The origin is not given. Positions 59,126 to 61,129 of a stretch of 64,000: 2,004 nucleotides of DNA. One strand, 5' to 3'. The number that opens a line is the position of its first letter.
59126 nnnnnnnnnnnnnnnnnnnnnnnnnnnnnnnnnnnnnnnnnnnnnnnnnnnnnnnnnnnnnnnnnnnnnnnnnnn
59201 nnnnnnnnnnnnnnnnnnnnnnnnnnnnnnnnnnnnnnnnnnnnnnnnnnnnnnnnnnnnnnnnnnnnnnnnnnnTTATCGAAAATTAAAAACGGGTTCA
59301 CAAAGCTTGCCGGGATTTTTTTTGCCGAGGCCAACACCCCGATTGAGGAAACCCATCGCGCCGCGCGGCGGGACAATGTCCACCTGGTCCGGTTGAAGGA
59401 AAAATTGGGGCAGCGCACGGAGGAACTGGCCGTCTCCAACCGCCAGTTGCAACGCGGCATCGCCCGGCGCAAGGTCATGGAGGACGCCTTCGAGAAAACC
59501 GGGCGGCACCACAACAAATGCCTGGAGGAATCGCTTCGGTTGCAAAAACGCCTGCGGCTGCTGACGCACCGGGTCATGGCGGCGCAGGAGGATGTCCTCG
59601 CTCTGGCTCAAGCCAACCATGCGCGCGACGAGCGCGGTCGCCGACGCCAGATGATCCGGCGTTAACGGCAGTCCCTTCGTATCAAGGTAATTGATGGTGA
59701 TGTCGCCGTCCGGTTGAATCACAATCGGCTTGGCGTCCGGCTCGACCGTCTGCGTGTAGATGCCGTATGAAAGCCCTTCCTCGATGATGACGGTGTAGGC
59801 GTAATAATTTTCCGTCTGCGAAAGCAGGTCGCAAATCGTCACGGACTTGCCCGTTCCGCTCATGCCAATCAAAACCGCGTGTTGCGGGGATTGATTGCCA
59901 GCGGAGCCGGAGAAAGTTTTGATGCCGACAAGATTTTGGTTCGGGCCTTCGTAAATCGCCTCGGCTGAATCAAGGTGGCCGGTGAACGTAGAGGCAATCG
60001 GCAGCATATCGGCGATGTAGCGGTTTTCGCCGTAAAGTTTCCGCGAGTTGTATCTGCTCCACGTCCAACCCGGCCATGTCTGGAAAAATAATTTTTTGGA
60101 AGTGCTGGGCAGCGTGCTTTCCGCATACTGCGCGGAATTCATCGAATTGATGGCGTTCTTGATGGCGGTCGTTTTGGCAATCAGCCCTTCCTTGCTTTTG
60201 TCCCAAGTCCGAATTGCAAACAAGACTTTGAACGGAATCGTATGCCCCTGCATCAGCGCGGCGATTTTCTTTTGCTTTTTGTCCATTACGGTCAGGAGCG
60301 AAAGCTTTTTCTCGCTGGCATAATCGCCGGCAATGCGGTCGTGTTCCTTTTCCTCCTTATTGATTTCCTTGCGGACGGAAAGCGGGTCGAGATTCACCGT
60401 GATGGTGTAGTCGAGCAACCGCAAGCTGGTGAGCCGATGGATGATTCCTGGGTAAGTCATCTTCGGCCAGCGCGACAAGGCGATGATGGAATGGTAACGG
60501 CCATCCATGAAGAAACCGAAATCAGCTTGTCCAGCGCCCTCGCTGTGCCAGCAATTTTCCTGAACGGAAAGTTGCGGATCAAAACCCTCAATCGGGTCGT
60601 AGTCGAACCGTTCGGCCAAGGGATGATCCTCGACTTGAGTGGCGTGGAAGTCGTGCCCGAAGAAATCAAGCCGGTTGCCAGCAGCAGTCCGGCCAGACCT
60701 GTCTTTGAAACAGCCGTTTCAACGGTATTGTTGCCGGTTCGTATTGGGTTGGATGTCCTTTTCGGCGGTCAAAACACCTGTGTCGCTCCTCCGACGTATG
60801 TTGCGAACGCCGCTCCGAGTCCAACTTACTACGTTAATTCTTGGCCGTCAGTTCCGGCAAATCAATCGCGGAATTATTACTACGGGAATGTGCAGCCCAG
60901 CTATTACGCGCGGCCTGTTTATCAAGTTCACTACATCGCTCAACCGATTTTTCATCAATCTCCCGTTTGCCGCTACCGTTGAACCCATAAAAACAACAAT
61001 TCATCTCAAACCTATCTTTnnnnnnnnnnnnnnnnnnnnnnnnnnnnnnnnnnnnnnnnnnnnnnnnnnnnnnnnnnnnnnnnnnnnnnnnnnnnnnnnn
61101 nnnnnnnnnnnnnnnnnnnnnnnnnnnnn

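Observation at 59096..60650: Breakpoint where a truncated sensor-kinase gene abuts an internal fragment of a VirB4/TraC conjugation ATPase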

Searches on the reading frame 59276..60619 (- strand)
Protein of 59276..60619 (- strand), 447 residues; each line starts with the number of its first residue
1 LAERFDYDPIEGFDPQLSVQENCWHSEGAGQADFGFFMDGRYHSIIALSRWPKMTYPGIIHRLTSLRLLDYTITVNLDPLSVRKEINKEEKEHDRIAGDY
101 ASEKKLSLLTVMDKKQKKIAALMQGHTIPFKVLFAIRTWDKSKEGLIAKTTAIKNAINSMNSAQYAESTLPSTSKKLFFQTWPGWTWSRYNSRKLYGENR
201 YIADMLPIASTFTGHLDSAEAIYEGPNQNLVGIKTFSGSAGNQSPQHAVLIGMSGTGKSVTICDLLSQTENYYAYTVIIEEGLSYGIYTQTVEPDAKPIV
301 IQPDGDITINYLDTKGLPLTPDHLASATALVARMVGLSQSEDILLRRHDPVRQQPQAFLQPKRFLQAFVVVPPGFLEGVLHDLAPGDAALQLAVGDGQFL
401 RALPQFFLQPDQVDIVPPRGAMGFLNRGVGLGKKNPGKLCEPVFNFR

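Call 3: search_protein_families(library=pfam, proteins=[window:59276-60619:-], max_evalue=1)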
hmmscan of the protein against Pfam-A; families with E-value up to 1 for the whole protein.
window:59276-60619:- (447 aa): 7 families
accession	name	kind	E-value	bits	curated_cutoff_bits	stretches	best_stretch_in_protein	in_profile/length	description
PF12775.13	AAA_7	-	0.0095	15.9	25.8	1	245-275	33-64/181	P-loop containing dynein motor region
PF00762.24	Ferrochelatase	-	0.025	14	27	1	94-177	52-138/317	Ferrochelatase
PF10412.15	TrwB_AAD_bind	-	0.025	13.9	20.5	1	244-300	14-67/387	Type IV secretion-system coupling protein DNA-binding domain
PF19044.6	P-loop_TraG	-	0.031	13.3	25.8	1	244-289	28-73/413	TraG P-loop domain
PF13401.12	AAA_22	-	0.038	14.7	27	1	244-279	4-33/130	AAA domain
PF13191.12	AAA_16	-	0.044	14.7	32.6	1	240-292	19-73/167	AAA ATPase domain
PF13238.12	AAA_18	-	0.22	12.4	29.4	1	250-294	3-44/128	AAA domain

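Call 4: search_protein_families(library=ncbifam, proteins=[window:59276-60619:-], max_evalue=1)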
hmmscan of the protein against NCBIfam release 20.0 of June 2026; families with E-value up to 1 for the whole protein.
window:59276-60619:- (447 aa): 5 families
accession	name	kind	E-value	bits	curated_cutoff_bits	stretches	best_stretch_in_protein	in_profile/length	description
TIGR00929.1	VirB4_CagE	subfamily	9.4e-10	37.3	643.1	1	40-343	239-531/792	VirB4 family type IV secretion/conjugal transfer ATPase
TIGR02746.1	TraC-F-type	equivalog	2.8e-06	25.5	567.05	1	198-292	387-477/800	type IV secretion system protein TraC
TIGR03744.1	traC_PFL_4706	equivalog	0.0026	15.7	520.6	1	201-293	432-523/892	conjugative transfer ATPase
NF010447.0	PRK13873.1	equivalog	0.017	13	1020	1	132-279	332-475/815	conjugal transfer protein TrbE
NF010282.0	PRK13724.1-4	equivalog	0.1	12.7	194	1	242-269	69-96/106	conjugal transfer protein TrbD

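Call 6: find_homologous_proteins(query=window:59276-60619:-)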
Query window:59276-60619:- (447 aa): 261 proteins with E <= 0.001 among 6035 candidates; the best 120 are listed.
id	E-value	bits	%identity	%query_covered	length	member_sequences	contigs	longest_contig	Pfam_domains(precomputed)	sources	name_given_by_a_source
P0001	0.0e+0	1027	100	100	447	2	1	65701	-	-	-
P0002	5.5e-208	709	88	78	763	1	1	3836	-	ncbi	-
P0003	2.4e-204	697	83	81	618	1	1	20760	PF11130.15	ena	-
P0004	3.2e-203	694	84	78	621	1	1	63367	-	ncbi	-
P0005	2.7e-200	684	86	78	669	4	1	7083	-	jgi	-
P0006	1.4e-198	678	82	80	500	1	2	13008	-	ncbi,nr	ncbi:MAG: hypothetical protein L0Z50_28505 [Verrucomicrobiales bacterium]|nr:hypothetical protein [V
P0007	9.0e-194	663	75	85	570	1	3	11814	-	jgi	jgi:hypothetical protein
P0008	1.9e-192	658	94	67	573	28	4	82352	PF11130.15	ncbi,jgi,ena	jgi:hypothetical protein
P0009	1.1e-186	639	77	78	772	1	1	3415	PF19044.7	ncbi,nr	ncbi:MAG: hypothetical protein KGR98_06895, partial [Verrucomicrobia bacterium]|nr:hypothetical prot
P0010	5.2e-184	630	76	78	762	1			-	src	-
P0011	5.5e-183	627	76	78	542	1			-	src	-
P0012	7.9e-182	623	75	78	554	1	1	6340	-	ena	-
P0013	1.4e-181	622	87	69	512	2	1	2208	PF11130.15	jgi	jgi:hypothetical protein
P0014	3.0e-181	621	75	77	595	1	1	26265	-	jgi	jgi:hypothetical protein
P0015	3.1e-181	621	75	78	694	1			-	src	-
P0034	4.3e-160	552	68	78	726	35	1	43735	PF19044.7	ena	-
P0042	3.3e-150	519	64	81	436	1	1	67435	-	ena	-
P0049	2.5e-140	486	62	78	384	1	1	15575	-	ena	-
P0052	1.5e-138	481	60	79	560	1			-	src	-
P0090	2.0e-106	375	63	61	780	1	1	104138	-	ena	-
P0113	9.1e-99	349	98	36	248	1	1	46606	-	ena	-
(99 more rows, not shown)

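Call 16: find_encoding_contigs(protein=P0008, flank=10000, max_places=4)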
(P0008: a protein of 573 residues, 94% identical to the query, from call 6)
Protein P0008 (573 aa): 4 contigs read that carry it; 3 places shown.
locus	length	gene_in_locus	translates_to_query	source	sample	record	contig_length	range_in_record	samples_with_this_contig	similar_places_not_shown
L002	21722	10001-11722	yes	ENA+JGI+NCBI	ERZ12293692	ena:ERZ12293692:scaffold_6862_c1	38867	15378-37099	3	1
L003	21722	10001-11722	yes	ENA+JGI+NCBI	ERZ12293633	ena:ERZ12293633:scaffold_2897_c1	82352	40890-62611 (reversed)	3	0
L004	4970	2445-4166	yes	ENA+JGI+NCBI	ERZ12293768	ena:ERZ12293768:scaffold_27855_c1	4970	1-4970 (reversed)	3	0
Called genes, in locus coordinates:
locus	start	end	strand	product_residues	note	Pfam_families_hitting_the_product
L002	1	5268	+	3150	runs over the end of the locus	PF05593:RHS_repeat (faint), PF20148:DUF6531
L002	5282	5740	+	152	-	-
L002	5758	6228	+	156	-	-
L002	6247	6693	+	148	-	-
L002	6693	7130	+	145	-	-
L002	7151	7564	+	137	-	-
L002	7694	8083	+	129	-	-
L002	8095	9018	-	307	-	PF07724:AAA_2, PF07728:AAA_5, PF10431:ClpB_D2-small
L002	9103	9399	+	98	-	-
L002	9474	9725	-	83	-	-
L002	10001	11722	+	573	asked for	PF11130:TraC_F_IV (weak)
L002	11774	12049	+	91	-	-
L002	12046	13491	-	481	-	PF00589:Phage_integrase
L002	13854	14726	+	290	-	PF03755:YicC-like_N, PF08340:YicC-like_C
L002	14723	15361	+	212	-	PF00625:Guanylate_kin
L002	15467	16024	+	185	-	PF02441:Flavoprotein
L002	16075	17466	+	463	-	PF00512:HisKA, PF02518:HATPase_c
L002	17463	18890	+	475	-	PF00072:Response_reg, PF00158:Sigma54_activat, PF14532:Sigma54_activ_2, PF00004:AAA (weak), PF07724:AAA_2 (weak), PF07728:AAA_5 (weak), PF25601:AAA_lid_14, PF02954:HTH_8, +2 more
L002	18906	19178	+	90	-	-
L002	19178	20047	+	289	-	PF00494:SQS_PSY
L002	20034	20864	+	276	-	PF04794:YdjC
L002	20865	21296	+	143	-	PF00892:EamA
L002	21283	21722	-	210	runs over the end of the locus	PF01048:PNP_UDP_1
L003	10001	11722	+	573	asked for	PF11130:TraC_F_IV (weak)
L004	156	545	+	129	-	-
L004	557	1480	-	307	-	PF07724:AAA_2, PF07728:AAA_5, PF10431:ClpB_D2-small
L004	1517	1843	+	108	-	-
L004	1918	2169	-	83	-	-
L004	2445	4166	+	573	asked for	PF11130:TraC_F_IV (weak)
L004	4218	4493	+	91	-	-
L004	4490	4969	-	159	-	?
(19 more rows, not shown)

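Call 17: find_encoding_contigs(protein=P0113, flank=10000, max_places=3)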
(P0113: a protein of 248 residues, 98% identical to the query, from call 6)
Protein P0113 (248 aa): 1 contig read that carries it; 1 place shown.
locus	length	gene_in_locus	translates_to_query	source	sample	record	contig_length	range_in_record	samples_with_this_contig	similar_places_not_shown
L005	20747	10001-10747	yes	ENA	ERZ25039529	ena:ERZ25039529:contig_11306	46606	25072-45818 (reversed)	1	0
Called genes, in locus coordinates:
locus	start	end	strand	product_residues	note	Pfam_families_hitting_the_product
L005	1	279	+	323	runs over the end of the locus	-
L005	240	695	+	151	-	-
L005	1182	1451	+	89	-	-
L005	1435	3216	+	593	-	PF00012:HSP70, PF06723:MreB_Mbl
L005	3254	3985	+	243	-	-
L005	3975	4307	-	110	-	-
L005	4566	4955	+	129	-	-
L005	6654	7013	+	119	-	PF04002:RadC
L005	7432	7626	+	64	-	PF00072:Response_reg (weak)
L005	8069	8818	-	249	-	PF07724:AAA_2, PF07728:AAA_5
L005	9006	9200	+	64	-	-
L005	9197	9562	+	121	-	-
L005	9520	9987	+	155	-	-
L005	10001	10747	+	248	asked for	-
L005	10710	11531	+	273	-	-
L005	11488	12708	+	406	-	-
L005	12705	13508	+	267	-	PF13605:DUF4141 (weak)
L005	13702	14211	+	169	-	-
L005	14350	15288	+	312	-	PF03524:CagX (weak)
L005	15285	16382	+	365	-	PF03743:TrbI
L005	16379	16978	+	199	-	-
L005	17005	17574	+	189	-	-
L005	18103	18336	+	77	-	-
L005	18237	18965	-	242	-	-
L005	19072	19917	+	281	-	-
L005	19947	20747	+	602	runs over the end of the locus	PF28554:DUF8437, PF00176:SNF2-rel_dom (faint), PF28555:Helicase_dom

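Call 23: find_encoding_contigs(protein=window:59276-60619:-, flank=10000, max_places=4)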
Protein window:59276-60619:- (447 aa): no gene with exactly this product is on record in the collection.

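Call 49: search_protein_families(library=ncbifam, proteins=[P0002, P0010, P0034, P0090, P0003], max_evalue=0.001)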
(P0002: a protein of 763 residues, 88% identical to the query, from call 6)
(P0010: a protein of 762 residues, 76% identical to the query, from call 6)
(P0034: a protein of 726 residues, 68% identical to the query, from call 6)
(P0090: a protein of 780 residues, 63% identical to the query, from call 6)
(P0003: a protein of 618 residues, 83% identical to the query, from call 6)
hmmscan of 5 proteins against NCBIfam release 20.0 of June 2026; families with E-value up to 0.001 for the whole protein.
P0002 (763 aa): 3 families
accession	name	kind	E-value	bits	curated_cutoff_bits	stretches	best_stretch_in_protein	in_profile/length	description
TIGR02746.1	TraC-F-type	equivalog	2.6e-14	52.1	567.05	2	284-420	388-521/800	type IV secretion system protein TraC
TIGR00929.1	VirB4_CagE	subfamily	5.8e-13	48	643.1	1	125-687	239-729/792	VirB4 family type IV secretion/conjugal transfer ATPase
NF045971.1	conju_CD1110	equivalog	2.6e-09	35.9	325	1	566-678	599-711/752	VirB4-like conjugal transfer ATPase, CD1110 family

P0010 (762 aa): 3 families
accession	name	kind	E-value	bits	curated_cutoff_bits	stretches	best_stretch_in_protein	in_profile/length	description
TIGR00929.1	VirB4_CagE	subfamily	3.9e-10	38.6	643.1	1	74-596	36-550/792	VirB4 family type IV secretion/conjugal transfer ATPase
TIGR02746.1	TraC-F-type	equivalog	7.7e-10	37.3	567.05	1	431-583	386-538/800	type IV secretion system protein TraC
NF045971.1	conju_CD1110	equivalog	1.2e-09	37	325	1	190-611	126-548/752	VirB4-like conjugal transfer ATPase, CD1110 family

P0034 (726 aa): 7 families
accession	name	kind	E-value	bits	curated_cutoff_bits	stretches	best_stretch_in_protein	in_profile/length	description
TIGR02746.1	TraC-F-type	equivalog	3.6e-26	91.3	567.05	2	500-652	557-712/800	type IV secretion system protein TraC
TIGR00929.1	VirB4_CagE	subfamily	2.8e-19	68.8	643.1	2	450-676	513-728/792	VirB4 family type IV secretion/conjugal transfer ATPase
NF045971.1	conju_CD1110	equivalog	2.9e-16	58.9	325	2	486-666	533-709/752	VirB4-like conjugal transfer ATPase, CD1110 family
NF010447.0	PRK13873.1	equivalog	6.9e-09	34.2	1020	1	514-654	574-708/815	conjugal transfer protein TrbE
NF010278.0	PRK13721.1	subfamily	4.2e-08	31.5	1177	1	516-652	623-764/874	type IV secretion system protein TraC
TIGR03783.1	Bac_Flav_CT_G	subfamily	2.1e-06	25.9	261.55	1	506-681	590-766/829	TraG family conjugative transposon ATPase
TIGR03744.1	traC_PFL_4706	equivalog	0.00026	19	520.6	1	287-441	475-639/892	conjugative transfer ATPase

P0090 (780 aa): 0 families

P0003 (618 aa): 4 families
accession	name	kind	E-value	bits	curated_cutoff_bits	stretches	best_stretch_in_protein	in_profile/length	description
TIGR02746.1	TraC-F-type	equivalog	4.5e-08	31.5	567.05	1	44-484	32-477/800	type IV secretion system protein TraC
NF045971.1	conju_CD1110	equivalog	2.3e-06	26.2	325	1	116-507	93-484/752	VirB4-like conjugal transfer ATPase, CD1110 family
TIGR00929.1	VirB4_CagE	subfamily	0.00026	19.4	643.1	1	231-505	238-504/792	VirB4 family type IV secretion/conjugal transfer ATPase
TIGR03744.1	traC_PFL_4706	equivalog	0.00034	18.6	520.6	1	393-485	432-523/892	conjugative transfer ATPase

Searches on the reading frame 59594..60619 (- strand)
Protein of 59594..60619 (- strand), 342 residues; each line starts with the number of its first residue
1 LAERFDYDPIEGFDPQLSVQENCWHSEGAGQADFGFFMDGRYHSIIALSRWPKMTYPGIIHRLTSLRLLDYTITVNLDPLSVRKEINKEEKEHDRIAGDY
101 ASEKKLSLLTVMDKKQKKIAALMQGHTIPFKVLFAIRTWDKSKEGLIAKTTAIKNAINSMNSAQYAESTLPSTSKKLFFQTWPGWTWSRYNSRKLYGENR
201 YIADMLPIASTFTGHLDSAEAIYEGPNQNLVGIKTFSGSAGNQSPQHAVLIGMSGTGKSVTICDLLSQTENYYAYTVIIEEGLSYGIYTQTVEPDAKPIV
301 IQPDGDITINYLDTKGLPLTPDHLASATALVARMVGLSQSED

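Call 67: search_dna_similar(query=window:59594-60619:-, collection=plasmids, mode=protein, max_rows=8, max_evalue=0.001)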
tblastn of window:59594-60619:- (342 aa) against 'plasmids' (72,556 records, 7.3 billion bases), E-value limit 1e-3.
Records with a match: 21; places in all: 23; records where one place covers at least 80% of the query: 3.
Best place of each record, by identity: <60% 21.
By first word of the organism name: Roseibium 10; Labrenzia 8; Opitutaceae 1; Termitidicoccus 1; Rhizobium 1.
By predicted mobility (MOB-suite, as given by PLSDB): mobilizable 16; non-mobilizable 4; conjugative 1.
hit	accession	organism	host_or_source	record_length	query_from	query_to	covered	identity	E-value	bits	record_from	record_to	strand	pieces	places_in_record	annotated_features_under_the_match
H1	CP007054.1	Opitutaceae bacterium TAV5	-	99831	13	342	96%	34.1%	2e-53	196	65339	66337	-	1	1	hypothetical protein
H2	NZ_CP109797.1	Termitidicoccus mucosus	Reticulitermes chinensis,cell culture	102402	13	336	89%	30.8%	1e-29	156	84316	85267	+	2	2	hypothetical protein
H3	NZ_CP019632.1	Roseibium algicola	Rhodosorus marinus,cell culture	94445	38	334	87%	22.1%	7e-5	52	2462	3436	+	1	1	conjugal transfer protein TrbE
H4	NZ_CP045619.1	Roseibium aggregatum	-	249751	38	295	75%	23.7%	7e-5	52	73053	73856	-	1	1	conjugal transfer protein TrbE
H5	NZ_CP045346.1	Labrenzia sp. THAF187b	pure culture,Surface of a polyethylene ...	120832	38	295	75%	23.3%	2e-5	54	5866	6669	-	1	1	conjugal transfer protein TrbE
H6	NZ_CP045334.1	Labrenzia sp. THAF191a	pure culture,Surface of a polyethylene ...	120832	38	295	75%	23.3%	2e-5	54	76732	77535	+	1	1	conjugal transfer protein TrbE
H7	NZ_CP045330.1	Labrenzia sp. THAF191b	pure culture,Surface of a polyethylene ...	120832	38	295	75%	23.3%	2e-5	54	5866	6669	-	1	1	conjugal transfer protein TrbE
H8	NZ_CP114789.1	Roseibium sp. Sym1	Symbiodiniaceae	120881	38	295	75%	23.3%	2e-5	54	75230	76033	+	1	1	conjugal transfer protein TrbE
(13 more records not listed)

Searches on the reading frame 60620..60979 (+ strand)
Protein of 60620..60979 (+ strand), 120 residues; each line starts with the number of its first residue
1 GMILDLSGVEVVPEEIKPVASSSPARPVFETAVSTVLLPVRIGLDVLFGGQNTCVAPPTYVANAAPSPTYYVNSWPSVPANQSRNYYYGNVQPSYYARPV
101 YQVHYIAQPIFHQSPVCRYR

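Call 51: search_protein_representatives(protein=window:60620-60979:+)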
Query: 120 residues. Proteins with E-value up to 0.001 (for the whole library): 3; up to 1e-10: 2; up to 1e-30: 2. The best 3 are listed.
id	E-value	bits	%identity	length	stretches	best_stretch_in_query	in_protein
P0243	2.5e-73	260.4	100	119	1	2-120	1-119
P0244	8.7e-65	232.8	92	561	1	1-120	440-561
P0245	5.0e-05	39.9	35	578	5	60-93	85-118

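Call 53: search_protein_families(library=pfam, proteins=[P0244], max_evalue=0.01)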
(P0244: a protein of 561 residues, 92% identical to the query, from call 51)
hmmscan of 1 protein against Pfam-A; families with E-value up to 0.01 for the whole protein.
P0244 (561 aa): 0 families

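Call 54: find_encoding_contigs(protein=P0244, flank=10000, max_places=4)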
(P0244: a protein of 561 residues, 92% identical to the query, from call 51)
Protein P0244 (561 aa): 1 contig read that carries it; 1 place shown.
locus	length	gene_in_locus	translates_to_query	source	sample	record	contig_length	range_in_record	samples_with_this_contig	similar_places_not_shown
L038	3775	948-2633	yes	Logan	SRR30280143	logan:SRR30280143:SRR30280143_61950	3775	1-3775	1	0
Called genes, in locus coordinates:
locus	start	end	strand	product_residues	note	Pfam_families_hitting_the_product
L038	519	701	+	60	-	-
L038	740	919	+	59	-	-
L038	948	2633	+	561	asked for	-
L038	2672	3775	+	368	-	?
